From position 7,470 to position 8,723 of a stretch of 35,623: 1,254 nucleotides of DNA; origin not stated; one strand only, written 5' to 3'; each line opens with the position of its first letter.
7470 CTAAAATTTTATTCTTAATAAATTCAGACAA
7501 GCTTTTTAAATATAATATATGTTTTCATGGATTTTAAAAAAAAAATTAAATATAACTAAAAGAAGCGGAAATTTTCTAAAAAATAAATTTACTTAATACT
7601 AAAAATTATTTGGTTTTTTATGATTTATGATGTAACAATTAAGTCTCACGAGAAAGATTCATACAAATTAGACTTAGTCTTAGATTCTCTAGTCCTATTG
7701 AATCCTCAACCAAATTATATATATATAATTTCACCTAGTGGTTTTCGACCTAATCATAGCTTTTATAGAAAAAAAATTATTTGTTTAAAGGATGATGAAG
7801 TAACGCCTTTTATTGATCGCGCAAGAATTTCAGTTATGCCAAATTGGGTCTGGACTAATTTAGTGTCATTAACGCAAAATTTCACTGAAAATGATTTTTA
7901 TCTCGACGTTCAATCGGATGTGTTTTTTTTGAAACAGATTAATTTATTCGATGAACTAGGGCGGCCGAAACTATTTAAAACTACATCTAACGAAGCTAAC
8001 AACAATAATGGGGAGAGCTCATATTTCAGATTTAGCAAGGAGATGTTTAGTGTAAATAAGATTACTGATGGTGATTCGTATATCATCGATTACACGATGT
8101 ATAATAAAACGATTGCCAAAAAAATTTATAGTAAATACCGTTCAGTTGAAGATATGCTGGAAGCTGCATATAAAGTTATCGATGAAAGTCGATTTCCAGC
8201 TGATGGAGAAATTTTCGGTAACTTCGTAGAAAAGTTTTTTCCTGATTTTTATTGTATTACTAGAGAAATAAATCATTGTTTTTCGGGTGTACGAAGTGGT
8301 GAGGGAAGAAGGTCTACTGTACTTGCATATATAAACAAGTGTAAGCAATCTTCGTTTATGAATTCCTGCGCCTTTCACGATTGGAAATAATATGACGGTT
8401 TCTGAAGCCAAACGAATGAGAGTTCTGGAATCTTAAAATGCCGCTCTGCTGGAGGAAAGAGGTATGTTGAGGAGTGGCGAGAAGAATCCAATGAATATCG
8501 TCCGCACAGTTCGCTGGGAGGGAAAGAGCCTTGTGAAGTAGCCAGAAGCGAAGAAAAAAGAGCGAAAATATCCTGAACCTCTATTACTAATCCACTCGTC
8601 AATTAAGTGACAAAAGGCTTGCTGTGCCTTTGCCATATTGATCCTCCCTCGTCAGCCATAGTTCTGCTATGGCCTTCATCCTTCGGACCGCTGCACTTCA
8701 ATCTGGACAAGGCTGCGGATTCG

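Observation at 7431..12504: AT-rich island inserted at the 3' end of tRNA-Lys between frr and clpX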

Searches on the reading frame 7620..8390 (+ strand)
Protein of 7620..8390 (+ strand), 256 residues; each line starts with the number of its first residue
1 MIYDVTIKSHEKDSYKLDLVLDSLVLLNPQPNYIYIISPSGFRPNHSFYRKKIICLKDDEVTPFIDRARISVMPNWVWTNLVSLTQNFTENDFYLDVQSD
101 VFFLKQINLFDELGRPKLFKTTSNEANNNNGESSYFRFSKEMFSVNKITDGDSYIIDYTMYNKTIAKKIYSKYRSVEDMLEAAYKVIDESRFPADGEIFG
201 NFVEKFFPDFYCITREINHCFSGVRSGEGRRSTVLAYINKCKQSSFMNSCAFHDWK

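Call 4: search_protein_families(library=pfam, proteins=[window:7620-8390:+], max_evalue=0.1)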
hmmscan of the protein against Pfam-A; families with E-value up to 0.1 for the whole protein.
window:7620-8390:+ (256 aa): 0 families

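Call 7: search_protein_families(library=ncbifam, proteins=[window:7620-8390:+], max_evalue=0.1)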
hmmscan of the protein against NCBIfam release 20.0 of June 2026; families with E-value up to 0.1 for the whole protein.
window:7620-8390:+ (256 aa): 0 families

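Call 24: find_homologous_proteins(query=window:7620-8390:+)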
Query window:7620-8390:+ (256 aa): 19 proteins with E <= 0.001 among 177 candidates.
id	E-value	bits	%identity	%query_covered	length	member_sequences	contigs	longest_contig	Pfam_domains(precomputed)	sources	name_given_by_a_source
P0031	6.6e-143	493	82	100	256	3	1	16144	-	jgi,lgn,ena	-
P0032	2.4e-120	419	100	72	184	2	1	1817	-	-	-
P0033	5.6e-87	309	56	100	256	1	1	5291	-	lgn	-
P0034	6.4e-87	309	53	99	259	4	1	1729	-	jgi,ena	-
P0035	6.6e-79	283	51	99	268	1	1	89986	-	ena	-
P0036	1.8e-77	278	51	99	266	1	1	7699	-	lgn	-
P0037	7.0e-73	263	49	99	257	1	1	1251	-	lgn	-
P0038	1.2e-69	253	47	99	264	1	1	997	-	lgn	-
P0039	3.4e-69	251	47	99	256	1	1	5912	-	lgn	-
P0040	7.3e-69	250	46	99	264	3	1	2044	-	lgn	-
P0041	5.2e-67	244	46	99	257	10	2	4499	-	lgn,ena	-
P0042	9.1e-66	240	45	99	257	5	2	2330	-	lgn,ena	-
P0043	4.2e-65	238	47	99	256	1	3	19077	-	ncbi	-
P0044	6.4e-63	231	46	99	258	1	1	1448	-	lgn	-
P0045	2.0e-60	222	44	99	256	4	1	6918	-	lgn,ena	-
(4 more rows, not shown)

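Call 25: find_encoding_contigs(protein=P0031, flank=10000, max_places=2)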
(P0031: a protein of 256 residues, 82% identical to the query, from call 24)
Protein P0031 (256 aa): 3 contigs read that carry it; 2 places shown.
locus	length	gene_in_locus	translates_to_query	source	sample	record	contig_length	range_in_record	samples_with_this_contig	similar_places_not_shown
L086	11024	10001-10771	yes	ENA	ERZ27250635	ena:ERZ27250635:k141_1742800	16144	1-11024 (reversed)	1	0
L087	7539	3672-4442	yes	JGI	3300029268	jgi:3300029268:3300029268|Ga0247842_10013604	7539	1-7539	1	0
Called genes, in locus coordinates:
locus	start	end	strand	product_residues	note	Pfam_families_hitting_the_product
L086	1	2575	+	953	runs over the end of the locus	-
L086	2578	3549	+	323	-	PF01073:3Beta_HSD (faint), PF01370:Epimerase, PF02719:Polysacc_synt_2 (faint), PF07993:NAD_binding_4 (faint), PF16363:GDP_Man_Dehyd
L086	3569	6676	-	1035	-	PF03717:PBP_dimer, PF00905:Transpeptidase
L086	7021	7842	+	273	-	PF00318:Ribosomal_S2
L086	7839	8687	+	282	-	PF00889:EF_TS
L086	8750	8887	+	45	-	-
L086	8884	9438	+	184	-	PF01765:RRF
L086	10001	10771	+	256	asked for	-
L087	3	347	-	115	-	?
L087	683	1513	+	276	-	PF00318:Ribosomal_S2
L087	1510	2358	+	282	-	PF00889:EF_TS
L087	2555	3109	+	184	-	PF01765:RRF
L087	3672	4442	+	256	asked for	-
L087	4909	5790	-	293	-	-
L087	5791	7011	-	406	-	PF13489:Methyltransf_23, PF08484:Methyltransf_14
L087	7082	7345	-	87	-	PF14063:DUF4254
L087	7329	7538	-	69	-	?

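Call 26: find_encoding_contigs(protein=P0035, flank=10000, max_places=2)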
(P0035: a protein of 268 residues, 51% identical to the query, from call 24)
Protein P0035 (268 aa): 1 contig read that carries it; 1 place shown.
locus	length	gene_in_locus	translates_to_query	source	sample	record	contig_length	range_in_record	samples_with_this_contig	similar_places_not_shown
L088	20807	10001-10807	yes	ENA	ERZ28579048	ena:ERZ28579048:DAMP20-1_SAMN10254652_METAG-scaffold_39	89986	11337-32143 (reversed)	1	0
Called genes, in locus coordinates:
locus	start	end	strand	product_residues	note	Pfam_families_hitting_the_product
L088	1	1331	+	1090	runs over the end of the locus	PF02811:PHP, PF07733:DNA_pol3_alpha, PF17657:DNA_pol3_finger, PF14579:HHH_6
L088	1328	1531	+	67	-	-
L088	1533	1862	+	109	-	-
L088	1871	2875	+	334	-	PF00154:RecA_N, PF13479:AAA_24 (weak), PF21096:RecA_C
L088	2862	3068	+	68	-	-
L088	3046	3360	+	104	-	-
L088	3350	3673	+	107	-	-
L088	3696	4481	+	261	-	PF01930:Cas_Cas4 (faint), PF12705:PDDEXK_1 (weak)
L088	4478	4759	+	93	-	-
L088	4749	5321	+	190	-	-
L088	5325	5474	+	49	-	-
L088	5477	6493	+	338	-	PF01370:Epimerase, PF04321:RmlD_sub_bind, PF16363:GDP_Man_Dehyd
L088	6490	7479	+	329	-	PF01370:Epimerase, PF16363:GDP_Man_Dehyd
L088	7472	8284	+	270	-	PF00852:Glyco_transf_10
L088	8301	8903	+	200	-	-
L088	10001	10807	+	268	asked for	-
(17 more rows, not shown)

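Call 27: find_encoding_contigs(protein=P0043, flank=10000, max_places=2)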
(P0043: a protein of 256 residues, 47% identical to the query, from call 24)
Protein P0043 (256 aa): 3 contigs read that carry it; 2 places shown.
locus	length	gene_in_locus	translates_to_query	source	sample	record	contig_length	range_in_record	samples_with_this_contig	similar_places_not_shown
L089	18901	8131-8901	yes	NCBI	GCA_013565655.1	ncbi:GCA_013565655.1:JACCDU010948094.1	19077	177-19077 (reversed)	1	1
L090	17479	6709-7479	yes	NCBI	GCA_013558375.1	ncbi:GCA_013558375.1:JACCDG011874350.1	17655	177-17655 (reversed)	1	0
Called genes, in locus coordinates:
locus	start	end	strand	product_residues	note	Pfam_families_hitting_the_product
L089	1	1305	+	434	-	?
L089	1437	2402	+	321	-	PF01547:SBP_bac_1, PF12849:PBP_like_2, PF12727:PBP_like (weak)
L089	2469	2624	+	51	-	-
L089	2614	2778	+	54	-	-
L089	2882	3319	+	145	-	PF00210:Ferritin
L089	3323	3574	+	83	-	-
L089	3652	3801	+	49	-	-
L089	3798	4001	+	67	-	-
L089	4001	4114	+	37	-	-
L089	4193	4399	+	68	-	-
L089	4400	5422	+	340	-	PF03446:NAD_binding_2, PF03807:F420_oxidored, PF00393:6PGD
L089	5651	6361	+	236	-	PF18922:DUF5672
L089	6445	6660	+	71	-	-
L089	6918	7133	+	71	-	-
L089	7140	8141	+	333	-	PF01370:Epimerase, PF04321:RmlD_sub_bind, PF16363:GDP_Man_Dehyd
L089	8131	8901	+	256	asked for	-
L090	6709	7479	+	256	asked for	-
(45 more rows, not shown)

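Call 30: search_dna_similar(query=window:7620-8390:+, collection=phages, mode=protein, max_evalue=0.001, max_rows=15)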
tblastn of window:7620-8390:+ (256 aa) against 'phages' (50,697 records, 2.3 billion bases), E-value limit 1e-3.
No match.
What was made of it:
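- Tried and rejected: ORF1 against cultured or deposited phage genomes: no match (call 30).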

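Call 46: predict_structure(alignment_id=A2)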
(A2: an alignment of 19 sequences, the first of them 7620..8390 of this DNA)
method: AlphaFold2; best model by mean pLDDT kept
length: 256 residues; sequences in the alignment: 19
mean_pLDDT: 93.7   pTM: 0.91
mean pLDDT of the five models: 93.7, 93.5, 92.8, 92.6, 92.4
residues with pLDDT >= 90: 213; 70-90: 40; 50-70: 3; < 50: 0
segments of 3 or more residues with pLDDT < 50: none
pLDDT, mean of each block of 10 residues (from residue 1): 95 90 97 96 88 96 96 94 97 97 98 96 84 92 92 93 97 97 97 95 96 95 80 95 95 86
secondary structure, 60 per line:
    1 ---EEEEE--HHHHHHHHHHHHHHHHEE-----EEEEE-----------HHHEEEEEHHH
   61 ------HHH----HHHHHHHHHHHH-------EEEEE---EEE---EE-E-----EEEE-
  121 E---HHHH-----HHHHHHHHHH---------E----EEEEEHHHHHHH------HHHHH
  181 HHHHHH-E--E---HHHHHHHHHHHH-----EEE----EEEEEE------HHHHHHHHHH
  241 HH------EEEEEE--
elements in order: E4-8 H11-26 E34-38 E53-57 H74-85 E93-97 E101-103 E116-119 H125-128 H134-143 E158-162 H163-169 H176-186 H195-206 E212-214 E219-224 H231-242 E249-254

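Call 49: fold_search(model_id=the predicted structure, library=pdb)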
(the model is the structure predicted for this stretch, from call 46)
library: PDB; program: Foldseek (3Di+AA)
matches with E <= 10: 672; with E <= 0.001: 216
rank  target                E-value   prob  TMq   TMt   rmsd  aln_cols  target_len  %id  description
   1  8j2n_A                1.3e-08  1.00  0.60  0.64   5.0       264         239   10  Exopolysaccharide phosphotransferase CpsY in Mycobacterium tuberculosis (released 2024-04-17)
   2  8j2n_B                1.5e-08  1.00  0.58  0.57   6.5       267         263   12  Exopolysaccharide phosphotransferase CpsY in Mycobacterium tuberculosis (released 2024-04-17)
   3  7s6n_A                1.0e-07  1.00  0.55  0.36  16.5       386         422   11  N-acetylglucosamine-1-phosphotransferase (GNPT) alpha and beta subunits (GNPTAB) catalytic domain, from zebrafish (released 2022-05-25)
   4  7sj2_B                3.6e-07  1.00  0.55  0.34  17.2       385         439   10  N-acetylglucosamine-1-phosphotransferase (GNPT) alpha and beta subunits (GNPTAB) catalytic domain, from zebrafish, in  (released 2022-05-25)
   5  7s6n_B                8.5e-07  1.00  0.55  0.34  17.0       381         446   10  N-acetylglucosamine-1-phosphotransferase (GNPT) alpha and beta subunits (GNPTAB) catalytic domain, from zebrafish (released 2022-05-25)
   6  7sj2_A                9.0e-07  1.00  0.55  0.35  17.0       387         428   11  N-acetylglucosamine-1-phosphotransferase (GNPT) alpha and beta subunits (GNPTAB) catalytic domain, from zebrafish, in  (released 2022-05-25)
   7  9bgg_A                3.5e-06  1.00  0.57  0.37   5.4       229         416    9  Structure of a hyperactive S1S3 truncation of the human GlcNAc-1-phosphotransferase (released 2025-02-26)
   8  9bgg_B                4.0e-06  1.00  0.55  0.36  17.6       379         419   10  Structure of a hyperactive S1S3 truncation of the human GlcNAc-1-phosphotransferase (released 2025-02-26)
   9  7s05_A                7.0e-06  1.00  0.55  0.35  17.2       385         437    9  Cryo-EM structure of human GlcNAc-1-phosphotransferase A2B2 subcomplex (released 2022-03-30)
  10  3i0l_A                1.0e-05  1.00  0.48  0.46   7.5       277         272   10  Crystal structure of GTB C80S/C196S/C209S + DA + UDP-Gal (released 2010-08-11)
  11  4frq                  1.2e-05  1.00  0.52  0.49   6.2       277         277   10  Crystal Structure of BBBB+UDP+Gal at pH 9.5 with MPD as the cryoprotectant (released 2013-12-25)
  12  9bgf_B                1.4e-05  1.00  0.55  0.36  17.3       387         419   10  Structure of human GlcNAc-1-phosphotransferase complexed with the donor substrate UDP-GlcNAc (released 2025-02-26)
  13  1zcu                  1.5e-05  1.00  0.42  0.41   8.3       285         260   12  apo form of the 162S mutant of glycogenin (released 2005-04-26)
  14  5gvw_A                1.7e-05  1.00  0.42  0.30   9.4       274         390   14  Crystal structure of the apo-form glycosyltransferase GlyE in Streptococcus pneumoniae TIGR4 (released 2017-03-01)
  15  3i0j_A                1.8e-05  1.00  0.48  0.46   7.4       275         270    9  Crystal structure of GTB C80S/C196S/C209S + H antigen (released 2010-08-11)
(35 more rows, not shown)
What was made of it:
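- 7620..8390 (+): ORF1, 256 aa. Predicted GT-A-like sugar or sugar-phosphate transferase from a small, unclassified family. The best PDB folds are the Stealth phosphotransferases CpsY and GNPTAB (TM 0.55-0.64), then GT6/GT8 enzymes (calls 46, 49).
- On Stealth sugar-phosphate transferases: Foldseek E 1.3e-8, TM 0.60/0.64 to 8j2n (call 49).
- ORF1 could be a sugar-1-phosphate transferase rather than a glycosyltransferase (call 49).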

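Call 51: find_related_loci(query=A2, collection=viral_contigs, flank=10000)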
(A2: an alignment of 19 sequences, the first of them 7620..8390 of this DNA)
Query A2 (256 aa) in viral_contigs; peptide patterns used: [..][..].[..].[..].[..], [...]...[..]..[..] (x = any residue, [..] = any of these).
66 stretches matched a pattern; 10 encode a relative of the query (tblastn E <= 1e-3); 10 distinct loci.
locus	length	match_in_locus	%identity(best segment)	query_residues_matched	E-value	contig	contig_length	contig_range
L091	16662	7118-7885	49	1-255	8e-80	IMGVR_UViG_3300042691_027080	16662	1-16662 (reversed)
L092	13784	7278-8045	51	1-255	2e-78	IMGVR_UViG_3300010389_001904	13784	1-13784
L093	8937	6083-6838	46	3-256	8e-72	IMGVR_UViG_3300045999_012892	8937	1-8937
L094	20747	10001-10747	45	3-253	2e-70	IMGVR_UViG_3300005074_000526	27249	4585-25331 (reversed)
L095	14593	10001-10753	45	3-255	1e-66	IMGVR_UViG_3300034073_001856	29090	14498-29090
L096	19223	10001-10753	45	3-255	3e-64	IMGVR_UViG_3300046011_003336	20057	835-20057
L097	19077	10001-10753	46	3-255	7e-64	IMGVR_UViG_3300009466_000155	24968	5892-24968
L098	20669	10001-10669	44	1-223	6e-57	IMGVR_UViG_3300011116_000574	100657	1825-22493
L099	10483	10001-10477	55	3-163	2e-50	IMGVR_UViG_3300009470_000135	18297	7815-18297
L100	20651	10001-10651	40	3-223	7e-46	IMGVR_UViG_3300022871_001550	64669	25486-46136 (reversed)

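Call 86: search_protein_families(library=pfam, alignment_id=A2, max_evalue=1)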
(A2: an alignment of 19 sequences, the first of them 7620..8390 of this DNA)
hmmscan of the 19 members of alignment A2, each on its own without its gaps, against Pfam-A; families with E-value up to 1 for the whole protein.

A. member 1, window:7620-8390:+ (256 aa): 0 families

B. families by the number of members that match (of 19 scanned): 9 families
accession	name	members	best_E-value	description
PF21698.3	Spo16_C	1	0.067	Spo16 protein, C-terminal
PF14270.11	DUF4358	1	0.076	Domain of unknown function (DUF4358)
PF22602.2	NXF_NTF2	1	0.1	Nuclear RNA export factor, NTF2 domain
PF21407.2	SduA_N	1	0.11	Shedu protein SduA, N-terminal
PF20102.4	DUF6492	1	0.12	Family of unknown function (DUF6492)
PF21073.2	GDH_HM1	1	0.12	Glutamate dehydrogenase, helical motif 1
PF15817.10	TMEM40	1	0.16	Transmembrane protein 40 family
PF21451.2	NCAP_ISAV_N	1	0.2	Salmon anemia virus nucleoprotein N-terminal domain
PF14534.12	DUF4440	1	0.24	Domain of unknown function (DUF4440)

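Call 88: search_solved_structures(query=A2, max_evalue=1)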
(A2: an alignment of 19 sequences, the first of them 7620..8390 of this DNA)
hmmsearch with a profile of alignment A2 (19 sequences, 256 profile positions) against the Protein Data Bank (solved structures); distinct sequences matched with E-value up to 1: 0.
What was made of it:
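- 7620..8390 (+): No Pfam or NCBIfam hit, not even member by member, and no PDB sequence hit (calls 4, 7, 86, 88).
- Closest known: Stealth hexose-1-phosphate transferases. Different: There is no sequence-level match to Stealth CR1-4 or to any GT family (calls 4, 86, 88).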

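Call 93: search_protein_representatives(alignment_id=A2)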
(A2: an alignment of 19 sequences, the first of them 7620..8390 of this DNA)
Query: 19 sequences, 256 profile positions. Proteins with E-value up to 0.001 (for the whole library): 303; up to 1e-10: 156; up to 1e-30: 26. The best 150 are listed.
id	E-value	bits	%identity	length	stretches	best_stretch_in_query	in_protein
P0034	3.3e-116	403.5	-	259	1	2-256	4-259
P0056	2.4e-101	354.9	-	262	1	4-255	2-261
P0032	4.5e-79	281.9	-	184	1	74-256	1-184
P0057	1.3e-73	264.0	-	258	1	3-254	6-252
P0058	1.6e-73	263.6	-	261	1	3-255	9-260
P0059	1.4e-69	250.8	-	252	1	2-256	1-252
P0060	3.5e-65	236.4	-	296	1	2-255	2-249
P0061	9.1e-64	231.7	-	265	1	2-256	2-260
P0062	8.7e-61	221.9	-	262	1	3-255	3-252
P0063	1.8e-50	188.1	-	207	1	4-189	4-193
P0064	2.8e-41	158.0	-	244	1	2-255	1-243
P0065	1.1e-37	146.2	-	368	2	2-182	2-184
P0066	1.3e-37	145.9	-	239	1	2-255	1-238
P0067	4.1e-36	141.1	-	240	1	2-255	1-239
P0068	3.8e-35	137.9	-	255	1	2-255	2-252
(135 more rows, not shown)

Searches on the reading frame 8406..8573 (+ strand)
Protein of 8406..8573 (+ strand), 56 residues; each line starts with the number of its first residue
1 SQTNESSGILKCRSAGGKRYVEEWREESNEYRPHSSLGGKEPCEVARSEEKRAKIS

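Call 43: search_protein_families(library=pfam, proteins=[window:8406-8573:+], max_evalue=10)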
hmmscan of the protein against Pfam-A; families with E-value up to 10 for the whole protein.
seq(56 aa): 1 family
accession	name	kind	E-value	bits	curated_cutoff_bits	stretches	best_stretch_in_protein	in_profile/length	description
PF13683.12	rve_3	-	6.9e-05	23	26.5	1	20-42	45-67/67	Integrase core domain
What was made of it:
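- Checked: The 'transposase scar' is weak: a 23-residue match to the end of rve_3, E 7e-5 and below Pfam's cut-off (call 43).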
